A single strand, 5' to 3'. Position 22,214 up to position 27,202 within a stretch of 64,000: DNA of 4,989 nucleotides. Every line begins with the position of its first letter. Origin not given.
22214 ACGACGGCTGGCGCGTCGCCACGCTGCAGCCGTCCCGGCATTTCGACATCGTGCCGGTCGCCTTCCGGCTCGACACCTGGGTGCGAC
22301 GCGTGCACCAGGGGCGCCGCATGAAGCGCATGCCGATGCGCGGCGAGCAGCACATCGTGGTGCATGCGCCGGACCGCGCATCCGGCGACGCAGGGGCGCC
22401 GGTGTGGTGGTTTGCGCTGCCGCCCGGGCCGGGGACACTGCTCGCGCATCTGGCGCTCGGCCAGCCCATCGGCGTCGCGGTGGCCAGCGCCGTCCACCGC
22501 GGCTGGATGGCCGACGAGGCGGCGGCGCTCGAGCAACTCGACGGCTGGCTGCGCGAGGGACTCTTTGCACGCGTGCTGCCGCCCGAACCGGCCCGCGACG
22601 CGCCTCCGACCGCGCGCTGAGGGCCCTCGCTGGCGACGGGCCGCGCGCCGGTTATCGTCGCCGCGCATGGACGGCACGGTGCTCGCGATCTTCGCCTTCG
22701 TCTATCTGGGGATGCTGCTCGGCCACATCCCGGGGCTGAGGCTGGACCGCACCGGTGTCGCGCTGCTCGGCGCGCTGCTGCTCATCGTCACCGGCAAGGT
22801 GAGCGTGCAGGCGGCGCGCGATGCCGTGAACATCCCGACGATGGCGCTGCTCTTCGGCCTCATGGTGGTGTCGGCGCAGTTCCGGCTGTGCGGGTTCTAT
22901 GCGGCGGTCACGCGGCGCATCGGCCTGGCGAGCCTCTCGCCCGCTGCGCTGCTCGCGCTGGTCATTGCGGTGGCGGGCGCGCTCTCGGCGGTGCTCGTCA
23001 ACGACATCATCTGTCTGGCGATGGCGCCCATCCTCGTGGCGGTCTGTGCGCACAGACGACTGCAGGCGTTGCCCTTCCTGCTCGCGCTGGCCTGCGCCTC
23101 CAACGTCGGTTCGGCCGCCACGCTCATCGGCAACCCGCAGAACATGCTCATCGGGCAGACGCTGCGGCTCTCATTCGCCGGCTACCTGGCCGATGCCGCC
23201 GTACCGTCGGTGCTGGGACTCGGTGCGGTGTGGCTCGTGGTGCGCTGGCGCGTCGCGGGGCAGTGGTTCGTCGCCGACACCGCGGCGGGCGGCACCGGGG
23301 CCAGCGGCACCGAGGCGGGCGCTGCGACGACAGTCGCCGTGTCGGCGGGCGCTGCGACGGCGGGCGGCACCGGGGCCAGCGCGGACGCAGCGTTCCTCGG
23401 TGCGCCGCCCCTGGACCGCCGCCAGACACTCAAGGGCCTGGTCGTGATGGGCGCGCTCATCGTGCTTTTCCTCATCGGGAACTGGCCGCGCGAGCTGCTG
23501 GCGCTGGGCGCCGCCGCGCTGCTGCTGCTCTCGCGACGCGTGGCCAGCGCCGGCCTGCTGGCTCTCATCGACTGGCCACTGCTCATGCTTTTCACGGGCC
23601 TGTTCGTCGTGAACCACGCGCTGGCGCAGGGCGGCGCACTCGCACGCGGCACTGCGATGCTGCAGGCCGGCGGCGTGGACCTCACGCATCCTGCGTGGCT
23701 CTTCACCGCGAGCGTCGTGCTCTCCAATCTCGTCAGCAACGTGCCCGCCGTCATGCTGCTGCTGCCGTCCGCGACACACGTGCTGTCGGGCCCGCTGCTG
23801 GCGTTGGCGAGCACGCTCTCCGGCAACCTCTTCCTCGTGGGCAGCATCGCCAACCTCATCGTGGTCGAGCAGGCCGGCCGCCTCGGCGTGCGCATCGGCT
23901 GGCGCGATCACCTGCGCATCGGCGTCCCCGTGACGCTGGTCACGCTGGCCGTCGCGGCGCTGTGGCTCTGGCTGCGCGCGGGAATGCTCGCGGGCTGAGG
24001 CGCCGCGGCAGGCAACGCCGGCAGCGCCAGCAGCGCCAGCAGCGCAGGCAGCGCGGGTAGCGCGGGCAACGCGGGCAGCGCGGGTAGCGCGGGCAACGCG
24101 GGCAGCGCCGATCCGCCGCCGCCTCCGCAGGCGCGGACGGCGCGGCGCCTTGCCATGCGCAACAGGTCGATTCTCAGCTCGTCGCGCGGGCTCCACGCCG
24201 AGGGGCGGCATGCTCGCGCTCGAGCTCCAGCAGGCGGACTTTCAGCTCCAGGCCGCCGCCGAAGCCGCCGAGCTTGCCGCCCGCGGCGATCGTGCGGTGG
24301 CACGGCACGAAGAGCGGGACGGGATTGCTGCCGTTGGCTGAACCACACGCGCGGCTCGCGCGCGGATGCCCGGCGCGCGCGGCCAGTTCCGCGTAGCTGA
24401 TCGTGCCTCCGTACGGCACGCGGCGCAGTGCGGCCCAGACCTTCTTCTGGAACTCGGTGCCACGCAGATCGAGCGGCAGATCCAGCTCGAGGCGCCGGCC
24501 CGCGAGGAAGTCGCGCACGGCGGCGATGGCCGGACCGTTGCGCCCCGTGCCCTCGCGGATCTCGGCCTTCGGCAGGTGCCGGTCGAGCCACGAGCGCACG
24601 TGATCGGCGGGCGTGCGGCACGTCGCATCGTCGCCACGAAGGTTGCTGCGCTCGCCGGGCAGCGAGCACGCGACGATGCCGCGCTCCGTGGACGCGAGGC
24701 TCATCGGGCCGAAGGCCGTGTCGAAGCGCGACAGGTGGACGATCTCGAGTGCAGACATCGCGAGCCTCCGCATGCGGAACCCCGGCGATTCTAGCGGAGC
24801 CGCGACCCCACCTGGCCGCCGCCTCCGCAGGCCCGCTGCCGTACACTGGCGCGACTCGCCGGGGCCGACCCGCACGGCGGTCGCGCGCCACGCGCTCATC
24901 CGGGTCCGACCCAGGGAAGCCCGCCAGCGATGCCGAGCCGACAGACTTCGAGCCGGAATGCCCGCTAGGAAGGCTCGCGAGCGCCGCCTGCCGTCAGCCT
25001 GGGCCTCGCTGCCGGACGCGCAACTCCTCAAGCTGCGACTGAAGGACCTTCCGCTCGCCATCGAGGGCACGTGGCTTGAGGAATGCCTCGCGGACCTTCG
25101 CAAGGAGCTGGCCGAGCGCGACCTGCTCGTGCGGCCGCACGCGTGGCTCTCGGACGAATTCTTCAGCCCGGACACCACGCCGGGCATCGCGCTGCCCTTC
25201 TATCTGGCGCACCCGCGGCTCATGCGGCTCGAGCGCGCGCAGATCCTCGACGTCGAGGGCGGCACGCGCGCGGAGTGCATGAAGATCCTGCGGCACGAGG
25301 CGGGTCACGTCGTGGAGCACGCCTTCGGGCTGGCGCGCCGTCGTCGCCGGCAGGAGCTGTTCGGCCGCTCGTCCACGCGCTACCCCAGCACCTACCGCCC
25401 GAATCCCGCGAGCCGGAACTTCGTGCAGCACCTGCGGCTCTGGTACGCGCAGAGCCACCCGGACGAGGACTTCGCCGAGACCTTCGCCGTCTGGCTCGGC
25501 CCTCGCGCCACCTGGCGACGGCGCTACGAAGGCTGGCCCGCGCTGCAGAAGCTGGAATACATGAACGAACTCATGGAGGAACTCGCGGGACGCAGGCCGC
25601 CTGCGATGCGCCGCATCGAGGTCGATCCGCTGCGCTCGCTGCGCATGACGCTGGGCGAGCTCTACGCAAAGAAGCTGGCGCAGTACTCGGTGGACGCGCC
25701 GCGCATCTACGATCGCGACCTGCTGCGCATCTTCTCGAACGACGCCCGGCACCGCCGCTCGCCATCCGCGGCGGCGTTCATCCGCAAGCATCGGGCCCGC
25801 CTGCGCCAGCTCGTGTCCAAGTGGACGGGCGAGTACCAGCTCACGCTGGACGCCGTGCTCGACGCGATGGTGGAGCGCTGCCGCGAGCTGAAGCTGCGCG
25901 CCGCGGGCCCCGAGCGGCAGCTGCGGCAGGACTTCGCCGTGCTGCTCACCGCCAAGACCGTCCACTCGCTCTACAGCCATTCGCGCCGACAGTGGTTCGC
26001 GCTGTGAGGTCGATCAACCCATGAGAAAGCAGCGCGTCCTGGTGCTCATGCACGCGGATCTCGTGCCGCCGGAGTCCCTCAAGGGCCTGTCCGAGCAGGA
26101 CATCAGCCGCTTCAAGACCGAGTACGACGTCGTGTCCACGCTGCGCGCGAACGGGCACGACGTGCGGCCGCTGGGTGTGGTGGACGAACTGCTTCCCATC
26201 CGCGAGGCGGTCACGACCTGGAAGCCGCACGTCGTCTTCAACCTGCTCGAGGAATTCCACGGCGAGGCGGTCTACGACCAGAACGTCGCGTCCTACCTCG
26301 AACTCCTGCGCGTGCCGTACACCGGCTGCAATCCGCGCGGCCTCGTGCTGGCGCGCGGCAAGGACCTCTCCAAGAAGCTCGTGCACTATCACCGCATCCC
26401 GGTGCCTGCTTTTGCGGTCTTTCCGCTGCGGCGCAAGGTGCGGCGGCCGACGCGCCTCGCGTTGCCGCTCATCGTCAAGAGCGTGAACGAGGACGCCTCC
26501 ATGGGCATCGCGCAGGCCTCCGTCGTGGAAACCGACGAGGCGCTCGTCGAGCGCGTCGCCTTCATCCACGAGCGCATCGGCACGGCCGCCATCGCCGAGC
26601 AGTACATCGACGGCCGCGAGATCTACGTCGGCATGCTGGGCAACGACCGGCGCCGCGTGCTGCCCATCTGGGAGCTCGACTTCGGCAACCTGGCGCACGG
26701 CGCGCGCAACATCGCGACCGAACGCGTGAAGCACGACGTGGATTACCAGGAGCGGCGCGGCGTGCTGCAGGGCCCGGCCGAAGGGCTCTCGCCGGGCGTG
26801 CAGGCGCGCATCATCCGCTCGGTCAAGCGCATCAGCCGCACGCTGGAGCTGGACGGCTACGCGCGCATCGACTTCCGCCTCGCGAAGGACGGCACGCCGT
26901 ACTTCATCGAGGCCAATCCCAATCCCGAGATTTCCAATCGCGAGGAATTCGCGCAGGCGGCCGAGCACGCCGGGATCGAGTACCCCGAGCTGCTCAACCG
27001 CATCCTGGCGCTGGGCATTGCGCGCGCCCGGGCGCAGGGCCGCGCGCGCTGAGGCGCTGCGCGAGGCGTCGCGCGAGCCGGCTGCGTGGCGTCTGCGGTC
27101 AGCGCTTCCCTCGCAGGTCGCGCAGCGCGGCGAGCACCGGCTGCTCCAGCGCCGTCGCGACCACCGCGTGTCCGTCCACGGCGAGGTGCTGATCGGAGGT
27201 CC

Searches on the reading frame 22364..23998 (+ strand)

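Call 47: search_protein_families(library=pfam, proteins=[window:22364-23998:+], max_evalue=0.001)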
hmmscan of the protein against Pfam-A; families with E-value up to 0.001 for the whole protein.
window:22364-23998:+ (544 aa): 1 family
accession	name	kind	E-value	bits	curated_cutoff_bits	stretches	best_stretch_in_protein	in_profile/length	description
PF03600.22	CitMHS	-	4.1e-50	171.2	31.9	1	127-474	9-318/336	Citrate transporter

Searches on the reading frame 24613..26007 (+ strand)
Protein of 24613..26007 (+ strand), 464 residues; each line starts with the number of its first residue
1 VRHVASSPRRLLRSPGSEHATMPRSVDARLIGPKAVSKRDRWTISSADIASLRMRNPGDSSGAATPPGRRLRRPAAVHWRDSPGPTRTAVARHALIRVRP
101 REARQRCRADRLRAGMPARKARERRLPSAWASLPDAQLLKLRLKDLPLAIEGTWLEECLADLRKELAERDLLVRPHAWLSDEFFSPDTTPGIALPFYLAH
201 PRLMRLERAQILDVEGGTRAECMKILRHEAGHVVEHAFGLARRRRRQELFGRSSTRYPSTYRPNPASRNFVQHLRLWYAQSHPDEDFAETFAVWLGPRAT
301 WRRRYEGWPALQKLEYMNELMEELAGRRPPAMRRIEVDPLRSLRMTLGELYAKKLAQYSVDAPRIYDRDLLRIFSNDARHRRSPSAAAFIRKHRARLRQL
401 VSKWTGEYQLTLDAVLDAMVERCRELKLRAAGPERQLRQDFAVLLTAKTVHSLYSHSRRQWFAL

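Call 47: search_protein_families(library=pfam, proteins=[window:24613-26007:+], max_evalue=0.001)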
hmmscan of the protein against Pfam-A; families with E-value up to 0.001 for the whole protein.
window:24613-26007:+ (464 aa): 1 family
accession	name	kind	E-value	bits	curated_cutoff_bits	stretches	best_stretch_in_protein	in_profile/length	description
PF15887.11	Peptidase_Mx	-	7.2e-07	29.3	27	1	226-295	90-164/236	Putative zinc-binding metallo-peptidase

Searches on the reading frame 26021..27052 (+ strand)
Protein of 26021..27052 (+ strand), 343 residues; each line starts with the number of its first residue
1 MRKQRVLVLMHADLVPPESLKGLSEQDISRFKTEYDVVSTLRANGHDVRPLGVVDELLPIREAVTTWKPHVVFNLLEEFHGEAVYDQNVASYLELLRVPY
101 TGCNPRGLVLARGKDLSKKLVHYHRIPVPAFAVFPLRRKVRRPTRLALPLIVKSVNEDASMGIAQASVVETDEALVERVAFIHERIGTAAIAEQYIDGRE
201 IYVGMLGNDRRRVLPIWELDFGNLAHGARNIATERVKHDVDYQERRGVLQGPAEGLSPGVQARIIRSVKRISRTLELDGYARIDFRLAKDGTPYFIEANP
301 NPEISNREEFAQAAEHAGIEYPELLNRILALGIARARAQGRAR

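Call 47: search_protein_families(library=pfam, proteins=[window:26021-27052:+], max_evalue=0.001)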
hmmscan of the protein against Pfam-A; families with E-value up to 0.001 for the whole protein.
window:26021-27052:+ (343 aa): 2 families
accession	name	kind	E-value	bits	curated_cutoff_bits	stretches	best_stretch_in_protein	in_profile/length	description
PF07478.18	Dala_Dala_lig_C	-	1.9e-24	86.7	24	1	126-329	7-203/204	D-ala D-ala ligase C-terminus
PF02655.19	ATP-grasp_3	-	6.6e-05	23.5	23.2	1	134-301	18-156/160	ATP-grasp domain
